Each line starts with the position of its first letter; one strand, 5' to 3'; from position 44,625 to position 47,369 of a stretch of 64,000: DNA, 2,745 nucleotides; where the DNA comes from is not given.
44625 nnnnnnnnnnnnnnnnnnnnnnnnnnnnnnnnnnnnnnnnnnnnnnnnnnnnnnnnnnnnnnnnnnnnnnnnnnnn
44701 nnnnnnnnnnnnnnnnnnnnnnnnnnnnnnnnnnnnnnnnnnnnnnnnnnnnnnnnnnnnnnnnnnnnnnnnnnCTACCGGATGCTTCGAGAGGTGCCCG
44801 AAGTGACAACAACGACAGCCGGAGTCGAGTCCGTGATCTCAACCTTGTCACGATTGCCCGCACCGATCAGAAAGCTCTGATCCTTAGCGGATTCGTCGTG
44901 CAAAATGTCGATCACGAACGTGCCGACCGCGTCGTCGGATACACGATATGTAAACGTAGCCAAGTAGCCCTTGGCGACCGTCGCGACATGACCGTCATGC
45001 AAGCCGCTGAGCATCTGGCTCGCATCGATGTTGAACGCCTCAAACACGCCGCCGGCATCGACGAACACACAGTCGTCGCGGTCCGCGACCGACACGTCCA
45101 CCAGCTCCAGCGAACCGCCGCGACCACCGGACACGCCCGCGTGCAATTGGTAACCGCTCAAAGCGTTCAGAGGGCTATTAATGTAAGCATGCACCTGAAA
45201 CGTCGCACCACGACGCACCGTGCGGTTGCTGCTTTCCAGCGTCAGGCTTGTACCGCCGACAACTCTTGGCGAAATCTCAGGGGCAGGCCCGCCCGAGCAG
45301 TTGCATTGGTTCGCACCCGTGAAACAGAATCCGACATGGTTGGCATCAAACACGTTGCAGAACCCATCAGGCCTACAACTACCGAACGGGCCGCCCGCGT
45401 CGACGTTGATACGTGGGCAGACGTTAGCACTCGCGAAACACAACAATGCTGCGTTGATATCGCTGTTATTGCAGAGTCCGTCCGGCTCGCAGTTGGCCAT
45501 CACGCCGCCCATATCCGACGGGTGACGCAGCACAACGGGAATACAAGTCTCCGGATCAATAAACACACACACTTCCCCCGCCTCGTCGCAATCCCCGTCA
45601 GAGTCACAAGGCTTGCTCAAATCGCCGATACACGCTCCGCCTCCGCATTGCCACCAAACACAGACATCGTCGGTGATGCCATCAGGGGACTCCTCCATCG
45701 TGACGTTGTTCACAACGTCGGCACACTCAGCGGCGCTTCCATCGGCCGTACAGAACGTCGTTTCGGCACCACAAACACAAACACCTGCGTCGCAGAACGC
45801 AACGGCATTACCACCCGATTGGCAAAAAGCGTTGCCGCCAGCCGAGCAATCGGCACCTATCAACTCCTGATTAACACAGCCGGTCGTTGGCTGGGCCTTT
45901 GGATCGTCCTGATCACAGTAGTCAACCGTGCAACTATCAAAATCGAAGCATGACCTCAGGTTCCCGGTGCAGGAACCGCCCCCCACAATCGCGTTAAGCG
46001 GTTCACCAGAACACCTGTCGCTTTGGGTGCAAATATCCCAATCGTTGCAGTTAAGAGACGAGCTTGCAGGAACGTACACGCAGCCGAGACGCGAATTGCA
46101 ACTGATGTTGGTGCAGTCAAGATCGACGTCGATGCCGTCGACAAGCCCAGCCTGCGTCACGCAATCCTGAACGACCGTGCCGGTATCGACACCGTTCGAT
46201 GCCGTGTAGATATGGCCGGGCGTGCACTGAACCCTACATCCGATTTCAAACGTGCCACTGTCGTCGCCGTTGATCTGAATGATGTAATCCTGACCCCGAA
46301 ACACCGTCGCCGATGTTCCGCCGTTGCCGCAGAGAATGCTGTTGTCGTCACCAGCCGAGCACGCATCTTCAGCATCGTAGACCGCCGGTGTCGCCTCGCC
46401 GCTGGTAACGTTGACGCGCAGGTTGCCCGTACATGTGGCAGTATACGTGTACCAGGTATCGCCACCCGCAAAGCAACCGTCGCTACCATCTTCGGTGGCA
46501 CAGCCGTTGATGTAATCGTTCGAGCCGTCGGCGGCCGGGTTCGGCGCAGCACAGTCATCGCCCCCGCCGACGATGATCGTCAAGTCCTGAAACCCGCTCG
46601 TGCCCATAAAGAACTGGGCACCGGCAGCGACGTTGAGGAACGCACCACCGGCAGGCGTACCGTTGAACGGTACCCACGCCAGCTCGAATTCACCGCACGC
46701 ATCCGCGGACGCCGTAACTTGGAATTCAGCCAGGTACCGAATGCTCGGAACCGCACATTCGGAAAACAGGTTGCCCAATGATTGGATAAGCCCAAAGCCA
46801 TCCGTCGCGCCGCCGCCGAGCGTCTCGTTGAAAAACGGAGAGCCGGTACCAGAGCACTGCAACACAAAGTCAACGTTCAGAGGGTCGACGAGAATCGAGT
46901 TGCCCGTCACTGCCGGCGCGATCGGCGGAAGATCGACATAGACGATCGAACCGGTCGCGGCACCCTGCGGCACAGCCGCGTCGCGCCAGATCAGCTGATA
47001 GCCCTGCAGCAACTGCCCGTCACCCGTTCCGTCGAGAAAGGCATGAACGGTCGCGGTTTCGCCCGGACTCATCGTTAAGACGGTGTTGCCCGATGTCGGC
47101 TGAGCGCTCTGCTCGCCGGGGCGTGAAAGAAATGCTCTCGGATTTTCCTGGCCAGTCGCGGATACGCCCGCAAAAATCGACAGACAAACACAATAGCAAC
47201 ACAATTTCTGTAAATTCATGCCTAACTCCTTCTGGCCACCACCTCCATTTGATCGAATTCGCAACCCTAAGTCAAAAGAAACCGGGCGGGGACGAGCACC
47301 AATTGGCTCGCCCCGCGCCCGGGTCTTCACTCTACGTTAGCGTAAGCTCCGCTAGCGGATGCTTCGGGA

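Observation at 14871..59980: Possible cohesin-dockerin style extracellular assembly linking nucleases and giant adhesin-like proteins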

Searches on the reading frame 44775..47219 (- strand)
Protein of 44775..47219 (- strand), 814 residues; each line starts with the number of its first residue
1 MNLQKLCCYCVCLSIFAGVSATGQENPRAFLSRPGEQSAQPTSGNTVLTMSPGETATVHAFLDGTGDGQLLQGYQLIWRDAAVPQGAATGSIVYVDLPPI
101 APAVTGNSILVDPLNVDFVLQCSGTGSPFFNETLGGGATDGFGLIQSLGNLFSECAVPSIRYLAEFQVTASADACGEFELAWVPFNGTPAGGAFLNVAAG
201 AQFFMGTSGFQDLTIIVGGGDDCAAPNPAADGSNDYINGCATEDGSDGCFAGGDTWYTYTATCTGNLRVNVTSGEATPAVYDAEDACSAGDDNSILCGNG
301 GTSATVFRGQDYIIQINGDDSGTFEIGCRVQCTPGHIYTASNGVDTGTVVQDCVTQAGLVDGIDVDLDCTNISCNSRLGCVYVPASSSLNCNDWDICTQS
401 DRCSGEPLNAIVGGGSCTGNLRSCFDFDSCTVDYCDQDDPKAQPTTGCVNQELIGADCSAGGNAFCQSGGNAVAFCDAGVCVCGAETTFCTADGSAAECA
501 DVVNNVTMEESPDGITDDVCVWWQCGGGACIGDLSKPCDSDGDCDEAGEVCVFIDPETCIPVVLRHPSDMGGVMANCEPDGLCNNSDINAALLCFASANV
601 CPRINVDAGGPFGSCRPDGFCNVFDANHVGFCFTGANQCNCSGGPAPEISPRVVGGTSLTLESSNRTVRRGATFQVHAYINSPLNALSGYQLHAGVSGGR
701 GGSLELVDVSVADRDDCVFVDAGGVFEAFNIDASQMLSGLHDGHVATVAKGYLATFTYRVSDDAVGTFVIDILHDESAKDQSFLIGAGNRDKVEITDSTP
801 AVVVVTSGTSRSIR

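Call 5: search_protein_families(library=pfam, proteins=[window:44775-47219:-], max_evalue=0.01)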
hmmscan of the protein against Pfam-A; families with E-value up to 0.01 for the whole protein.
window:44775-47219:- (814 aa): 1 family
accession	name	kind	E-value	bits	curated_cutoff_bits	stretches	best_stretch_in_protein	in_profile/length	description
PF23759.1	GBD_T9SS_assoc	-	7.5e-05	23.4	27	1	253-317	44-103/116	Galactose binding domain-like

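Call 10: search_protein_families(library=ncbifam, proteins=[window:44775-47219:-], max_evalue=0.1)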
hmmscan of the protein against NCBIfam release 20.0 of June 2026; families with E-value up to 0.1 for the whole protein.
window:44775-47219:- (814 aa): 0 families

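Call 51: find_encoding_contigs(protein=window:44775-47219:-, flank=2000, max_places=3)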
Protein window:44775-47219:- (814 aa): no gene with exactly this product is on record in the collection.
